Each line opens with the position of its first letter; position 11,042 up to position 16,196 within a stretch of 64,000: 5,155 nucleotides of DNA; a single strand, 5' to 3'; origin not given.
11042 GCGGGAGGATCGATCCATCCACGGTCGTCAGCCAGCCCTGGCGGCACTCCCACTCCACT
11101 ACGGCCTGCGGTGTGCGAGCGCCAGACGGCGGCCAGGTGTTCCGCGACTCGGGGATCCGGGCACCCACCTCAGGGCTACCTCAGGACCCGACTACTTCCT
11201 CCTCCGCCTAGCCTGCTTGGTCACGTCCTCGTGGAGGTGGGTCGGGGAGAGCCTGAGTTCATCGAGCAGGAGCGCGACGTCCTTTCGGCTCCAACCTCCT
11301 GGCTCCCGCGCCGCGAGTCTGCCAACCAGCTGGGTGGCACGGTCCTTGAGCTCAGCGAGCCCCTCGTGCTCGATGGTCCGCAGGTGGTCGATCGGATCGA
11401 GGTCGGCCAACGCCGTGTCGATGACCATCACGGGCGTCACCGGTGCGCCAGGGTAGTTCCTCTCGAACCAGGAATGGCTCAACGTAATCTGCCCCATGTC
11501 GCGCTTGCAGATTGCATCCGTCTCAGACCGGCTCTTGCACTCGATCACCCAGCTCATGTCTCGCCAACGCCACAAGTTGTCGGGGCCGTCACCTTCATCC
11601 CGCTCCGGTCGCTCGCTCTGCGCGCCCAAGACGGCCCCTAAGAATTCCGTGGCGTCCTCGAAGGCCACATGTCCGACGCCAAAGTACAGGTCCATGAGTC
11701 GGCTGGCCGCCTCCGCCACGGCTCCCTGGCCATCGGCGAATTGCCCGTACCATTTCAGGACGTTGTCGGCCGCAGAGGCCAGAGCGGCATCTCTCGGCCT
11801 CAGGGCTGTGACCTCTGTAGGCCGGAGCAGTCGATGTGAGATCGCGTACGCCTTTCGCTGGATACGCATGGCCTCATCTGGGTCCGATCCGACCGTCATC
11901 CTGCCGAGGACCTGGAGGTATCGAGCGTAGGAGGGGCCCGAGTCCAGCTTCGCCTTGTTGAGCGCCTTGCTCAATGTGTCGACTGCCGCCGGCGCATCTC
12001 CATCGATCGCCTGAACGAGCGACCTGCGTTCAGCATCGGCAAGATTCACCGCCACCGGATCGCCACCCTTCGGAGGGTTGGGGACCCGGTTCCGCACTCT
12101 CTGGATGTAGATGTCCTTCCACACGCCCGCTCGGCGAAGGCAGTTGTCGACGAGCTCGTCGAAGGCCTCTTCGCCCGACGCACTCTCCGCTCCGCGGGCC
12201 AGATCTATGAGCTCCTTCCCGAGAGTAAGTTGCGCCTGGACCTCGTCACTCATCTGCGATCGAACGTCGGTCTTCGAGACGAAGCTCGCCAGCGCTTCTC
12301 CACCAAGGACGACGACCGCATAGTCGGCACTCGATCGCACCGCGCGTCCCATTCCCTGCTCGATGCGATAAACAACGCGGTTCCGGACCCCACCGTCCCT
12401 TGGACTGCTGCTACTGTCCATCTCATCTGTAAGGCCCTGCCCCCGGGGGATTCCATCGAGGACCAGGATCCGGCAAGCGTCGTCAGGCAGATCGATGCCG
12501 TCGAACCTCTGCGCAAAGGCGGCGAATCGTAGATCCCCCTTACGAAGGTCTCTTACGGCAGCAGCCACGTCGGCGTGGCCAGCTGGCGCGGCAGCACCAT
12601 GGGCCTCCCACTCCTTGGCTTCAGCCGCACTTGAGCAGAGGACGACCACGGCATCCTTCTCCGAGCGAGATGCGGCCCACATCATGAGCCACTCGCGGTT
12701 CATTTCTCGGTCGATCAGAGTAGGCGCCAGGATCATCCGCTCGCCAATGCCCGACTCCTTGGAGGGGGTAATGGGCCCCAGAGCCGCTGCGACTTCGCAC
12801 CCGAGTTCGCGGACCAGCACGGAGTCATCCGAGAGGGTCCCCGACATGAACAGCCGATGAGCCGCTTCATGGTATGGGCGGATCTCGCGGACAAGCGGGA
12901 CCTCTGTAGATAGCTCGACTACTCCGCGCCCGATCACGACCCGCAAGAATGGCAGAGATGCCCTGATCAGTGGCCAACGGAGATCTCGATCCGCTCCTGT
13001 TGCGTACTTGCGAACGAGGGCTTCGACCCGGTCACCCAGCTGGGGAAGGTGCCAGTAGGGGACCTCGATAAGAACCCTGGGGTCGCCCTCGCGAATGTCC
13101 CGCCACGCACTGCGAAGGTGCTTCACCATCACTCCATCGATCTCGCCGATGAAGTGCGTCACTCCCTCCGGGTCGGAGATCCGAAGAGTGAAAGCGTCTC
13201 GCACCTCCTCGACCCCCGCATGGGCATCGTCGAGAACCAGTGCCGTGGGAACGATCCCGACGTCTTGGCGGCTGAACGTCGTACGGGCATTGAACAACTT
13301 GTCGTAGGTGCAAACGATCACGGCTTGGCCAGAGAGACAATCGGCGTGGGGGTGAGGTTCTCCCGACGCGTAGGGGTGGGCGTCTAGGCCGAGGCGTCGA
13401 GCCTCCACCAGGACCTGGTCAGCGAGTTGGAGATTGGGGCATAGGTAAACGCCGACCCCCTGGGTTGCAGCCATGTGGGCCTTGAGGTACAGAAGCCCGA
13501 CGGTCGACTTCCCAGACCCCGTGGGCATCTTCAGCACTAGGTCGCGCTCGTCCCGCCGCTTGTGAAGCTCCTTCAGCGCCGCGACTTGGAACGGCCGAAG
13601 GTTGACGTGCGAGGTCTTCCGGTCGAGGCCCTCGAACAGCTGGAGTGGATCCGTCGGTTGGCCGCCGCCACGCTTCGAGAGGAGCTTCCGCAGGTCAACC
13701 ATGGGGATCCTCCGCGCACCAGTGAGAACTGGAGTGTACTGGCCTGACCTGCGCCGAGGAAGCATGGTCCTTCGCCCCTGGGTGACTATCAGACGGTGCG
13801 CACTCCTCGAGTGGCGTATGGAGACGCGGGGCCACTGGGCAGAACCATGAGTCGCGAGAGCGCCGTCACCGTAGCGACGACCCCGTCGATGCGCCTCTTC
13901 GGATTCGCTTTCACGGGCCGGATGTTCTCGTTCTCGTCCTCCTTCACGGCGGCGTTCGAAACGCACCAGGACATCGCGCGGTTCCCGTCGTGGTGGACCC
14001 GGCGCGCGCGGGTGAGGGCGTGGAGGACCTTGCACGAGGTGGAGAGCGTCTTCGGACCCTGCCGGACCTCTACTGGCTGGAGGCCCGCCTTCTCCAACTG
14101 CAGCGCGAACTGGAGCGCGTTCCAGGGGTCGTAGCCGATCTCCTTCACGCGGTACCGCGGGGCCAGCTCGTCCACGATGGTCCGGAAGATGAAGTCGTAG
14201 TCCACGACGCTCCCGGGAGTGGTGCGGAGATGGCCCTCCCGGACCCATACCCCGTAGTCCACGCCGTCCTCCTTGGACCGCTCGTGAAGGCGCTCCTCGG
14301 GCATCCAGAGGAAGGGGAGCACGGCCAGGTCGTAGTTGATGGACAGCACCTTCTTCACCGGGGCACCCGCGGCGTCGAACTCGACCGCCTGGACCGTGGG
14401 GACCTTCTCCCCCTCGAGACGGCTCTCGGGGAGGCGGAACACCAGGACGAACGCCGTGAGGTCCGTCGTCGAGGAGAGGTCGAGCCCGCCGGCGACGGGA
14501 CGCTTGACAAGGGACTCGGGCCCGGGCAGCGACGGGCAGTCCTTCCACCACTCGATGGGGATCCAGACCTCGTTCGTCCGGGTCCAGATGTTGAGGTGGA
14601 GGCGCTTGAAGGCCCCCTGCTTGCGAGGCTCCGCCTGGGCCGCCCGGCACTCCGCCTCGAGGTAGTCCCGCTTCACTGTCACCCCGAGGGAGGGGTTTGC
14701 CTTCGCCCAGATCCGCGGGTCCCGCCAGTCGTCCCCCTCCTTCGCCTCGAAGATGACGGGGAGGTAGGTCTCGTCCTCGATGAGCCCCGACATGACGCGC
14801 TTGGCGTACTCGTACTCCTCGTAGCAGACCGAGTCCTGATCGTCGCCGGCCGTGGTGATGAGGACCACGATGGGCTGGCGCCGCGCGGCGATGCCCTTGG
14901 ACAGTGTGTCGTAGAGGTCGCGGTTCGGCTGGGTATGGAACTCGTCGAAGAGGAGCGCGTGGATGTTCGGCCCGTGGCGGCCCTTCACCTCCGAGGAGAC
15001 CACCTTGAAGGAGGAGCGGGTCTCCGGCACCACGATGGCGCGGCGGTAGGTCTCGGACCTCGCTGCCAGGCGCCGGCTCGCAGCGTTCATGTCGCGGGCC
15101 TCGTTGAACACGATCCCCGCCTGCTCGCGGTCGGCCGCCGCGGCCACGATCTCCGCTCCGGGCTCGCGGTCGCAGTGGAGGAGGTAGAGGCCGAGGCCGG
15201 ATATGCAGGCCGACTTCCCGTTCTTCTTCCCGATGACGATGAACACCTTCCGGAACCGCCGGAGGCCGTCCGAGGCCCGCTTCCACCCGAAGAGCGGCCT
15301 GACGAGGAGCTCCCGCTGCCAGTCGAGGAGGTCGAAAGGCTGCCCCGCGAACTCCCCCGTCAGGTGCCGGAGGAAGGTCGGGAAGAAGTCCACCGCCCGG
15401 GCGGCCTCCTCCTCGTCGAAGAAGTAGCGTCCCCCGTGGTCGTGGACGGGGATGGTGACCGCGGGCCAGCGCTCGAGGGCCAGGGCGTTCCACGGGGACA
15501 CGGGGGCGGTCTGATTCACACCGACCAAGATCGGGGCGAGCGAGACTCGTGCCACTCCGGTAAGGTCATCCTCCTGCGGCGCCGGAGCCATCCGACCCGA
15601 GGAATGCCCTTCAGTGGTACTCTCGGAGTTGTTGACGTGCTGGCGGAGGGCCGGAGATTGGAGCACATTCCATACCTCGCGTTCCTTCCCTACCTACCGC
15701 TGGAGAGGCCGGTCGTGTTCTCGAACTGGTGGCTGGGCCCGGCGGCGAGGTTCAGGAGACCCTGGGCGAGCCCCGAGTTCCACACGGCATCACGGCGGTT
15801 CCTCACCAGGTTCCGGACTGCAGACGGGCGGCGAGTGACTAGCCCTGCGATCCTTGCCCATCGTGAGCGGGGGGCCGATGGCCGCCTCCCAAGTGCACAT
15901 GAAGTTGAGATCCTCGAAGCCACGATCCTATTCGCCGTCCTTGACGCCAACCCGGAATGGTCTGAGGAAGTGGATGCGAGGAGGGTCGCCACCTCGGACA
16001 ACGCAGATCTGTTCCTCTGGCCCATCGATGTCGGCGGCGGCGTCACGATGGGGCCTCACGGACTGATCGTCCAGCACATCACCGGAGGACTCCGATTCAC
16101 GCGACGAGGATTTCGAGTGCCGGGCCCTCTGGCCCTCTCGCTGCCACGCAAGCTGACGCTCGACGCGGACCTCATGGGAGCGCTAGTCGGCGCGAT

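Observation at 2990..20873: Recurrent 20-nt motif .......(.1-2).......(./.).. upstream of four late genes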

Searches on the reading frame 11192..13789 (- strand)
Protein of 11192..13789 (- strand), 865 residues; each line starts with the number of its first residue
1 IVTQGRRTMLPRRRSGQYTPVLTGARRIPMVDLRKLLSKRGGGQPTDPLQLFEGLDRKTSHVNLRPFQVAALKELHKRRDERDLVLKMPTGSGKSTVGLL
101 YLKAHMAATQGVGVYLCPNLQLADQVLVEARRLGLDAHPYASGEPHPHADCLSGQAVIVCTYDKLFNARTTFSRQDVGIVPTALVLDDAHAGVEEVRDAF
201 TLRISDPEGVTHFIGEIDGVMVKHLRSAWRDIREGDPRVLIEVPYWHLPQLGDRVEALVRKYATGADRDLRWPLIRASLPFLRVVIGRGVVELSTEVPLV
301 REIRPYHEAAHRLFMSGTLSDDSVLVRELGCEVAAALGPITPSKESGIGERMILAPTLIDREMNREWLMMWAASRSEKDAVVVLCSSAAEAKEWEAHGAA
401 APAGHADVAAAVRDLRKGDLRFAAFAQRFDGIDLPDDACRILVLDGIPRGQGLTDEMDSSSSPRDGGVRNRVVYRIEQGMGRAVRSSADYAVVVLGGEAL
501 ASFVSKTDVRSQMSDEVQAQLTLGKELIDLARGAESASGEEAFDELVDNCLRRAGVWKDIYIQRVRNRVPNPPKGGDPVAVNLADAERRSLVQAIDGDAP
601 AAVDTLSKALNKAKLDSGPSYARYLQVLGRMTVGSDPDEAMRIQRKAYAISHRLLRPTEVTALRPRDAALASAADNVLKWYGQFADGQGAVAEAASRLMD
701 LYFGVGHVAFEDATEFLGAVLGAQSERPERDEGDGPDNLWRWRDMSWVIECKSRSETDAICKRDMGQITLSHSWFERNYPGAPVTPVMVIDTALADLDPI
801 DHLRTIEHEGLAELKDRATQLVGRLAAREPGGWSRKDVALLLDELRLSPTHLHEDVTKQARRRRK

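Call 18: search_protein_families(library=pfam, proteins=[window:11192-13789:-], max_evalue=0.01)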
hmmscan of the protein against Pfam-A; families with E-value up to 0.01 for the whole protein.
window:11192-13789:- (865 aa): 3 families
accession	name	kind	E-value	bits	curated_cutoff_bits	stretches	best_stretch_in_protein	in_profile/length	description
PF00270.35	DEAD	-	1.2e-10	41.8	26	1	65-195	1-132/167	DEAD/DEAH box helicase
PF04851.21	ResIII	-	8.8e-09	35.9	22.5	1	62-194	2-139/164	Type III restriction enzyme, res subunit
PF13307.12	Helicase_C_2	-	5.1e-07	30.3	25.3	1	416-496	61-150/170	Helicase C-terminal domain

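Call 101: search_protein_families(library=padloc, proteins=[window:11192-13789:-], max_evalue=0.001)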
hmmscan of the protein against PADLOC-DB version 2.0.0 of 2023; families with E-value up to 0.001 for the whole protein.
window:11192-13789:- (865 aa): 5 families
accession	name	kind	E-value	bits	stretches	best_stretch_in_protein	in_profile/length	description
PDLC04986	PDC-S28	-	4.2e-219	727.9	1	30-860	1-827/831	-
PDLC04987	PDC-S28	-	5.5e-102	340.6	1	30-857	1-837/846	-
PDLC01439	typeIV_DinG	-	9.1e-16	55.6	1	308-514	336-553/575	CAS-IV-A; associated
PDLC02707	PbeA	-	3.7e-07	27.1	1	57-190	246-388/672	PbeA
PDLC02704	PbeA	-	0.00078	16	0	60-136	251-330/682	PbeA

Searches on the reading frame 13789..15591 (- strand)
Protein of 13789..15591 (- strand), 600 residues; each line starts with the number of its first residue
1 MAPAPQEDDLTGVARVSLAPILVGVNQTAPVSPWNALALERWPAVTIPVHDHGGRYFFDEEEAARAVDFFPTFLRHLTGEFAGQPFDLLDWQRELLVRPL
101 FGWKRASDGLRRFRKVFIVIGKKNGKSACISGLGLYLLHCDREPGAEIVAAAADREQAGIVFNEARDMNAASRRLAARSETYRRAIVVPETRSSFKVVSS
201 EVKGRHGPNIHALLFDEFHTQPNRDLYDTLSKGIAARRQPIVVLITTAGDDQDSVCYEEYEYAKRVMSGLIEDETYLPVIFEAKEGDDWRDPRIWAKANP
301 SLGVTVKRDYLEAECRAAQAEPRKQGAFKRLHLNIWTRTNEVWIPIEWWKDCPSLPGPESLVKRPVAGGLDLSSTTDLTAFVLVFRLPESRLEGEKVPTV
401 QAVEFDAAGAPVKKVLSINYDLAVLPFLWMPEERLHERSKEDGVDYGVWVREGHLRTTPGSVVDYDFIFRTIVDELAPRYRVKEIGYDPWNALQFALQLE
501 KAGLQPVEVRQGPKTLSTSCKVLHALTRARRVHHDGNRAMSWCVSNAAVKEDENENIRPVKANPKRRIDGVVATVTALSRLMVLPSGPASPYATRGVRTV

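Call 11: search_protein_families(library=phrogs, proteins=[window:13789-15591:-])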
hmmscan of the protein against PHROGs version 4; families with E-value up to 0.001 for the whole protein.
window:13789-15591:- (600 aa): 9 families
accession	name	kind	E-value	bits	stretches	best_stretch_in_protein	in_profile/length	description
phrog_9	-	head and packaging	9.7e-162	541.7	1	55-590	178-672/812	terminase large subunit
phrog_2699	-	head and packaging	2e-82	277.6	2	422-583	134-295/315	terminase large subunit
phrog_4914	-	head and packaging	3.8e-28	99.5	1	55-199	48-199/213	terminase large subunit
phrog_7331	-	head and packaging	1.9e-23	83.2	1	494-583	5-94/113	terminase large subunit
phrog_10517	-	head and packaging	2e-19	71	1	51-164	71-180/207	terminase large subunit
phrog_37124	-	unknown function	2.2e-14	54.5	1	425-516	29-129/143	-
phrog_2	-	head and packaging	3.8e-09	36.9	1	85-528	263-562/807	terminase large subunit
phrog_7622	-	head and packaging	2.1e-08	35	1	96-221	64-191/224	terminase large subunit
phrog_35587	-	head and packaging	4.4e-05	24.5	1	225-320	33-133/191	terminase large subunit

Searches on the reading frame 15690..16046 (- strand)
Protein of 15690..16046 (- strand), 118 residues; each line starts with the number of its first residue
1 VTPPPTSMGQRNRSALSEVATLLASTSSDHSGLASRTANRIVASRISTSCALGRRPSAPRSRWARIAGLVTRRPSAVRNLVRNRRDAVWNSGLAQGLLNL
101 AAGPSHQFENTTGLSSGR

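Call 19: search_protein_families(library=phrogs, proteins=[window:15690-16046:-], max_evalue=0.01)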
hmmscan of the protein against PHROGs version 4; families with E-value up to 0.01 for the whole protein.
window:15690-16046:- (118 aa): 0 families

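Call 29: search_protein_families(library=pfam, proteins=[window:15690-16046:-], max_evalue=0.05)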
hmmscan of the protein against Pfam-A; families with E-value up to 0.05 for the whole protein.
window:15690-16046:- (118 aa): 0 families
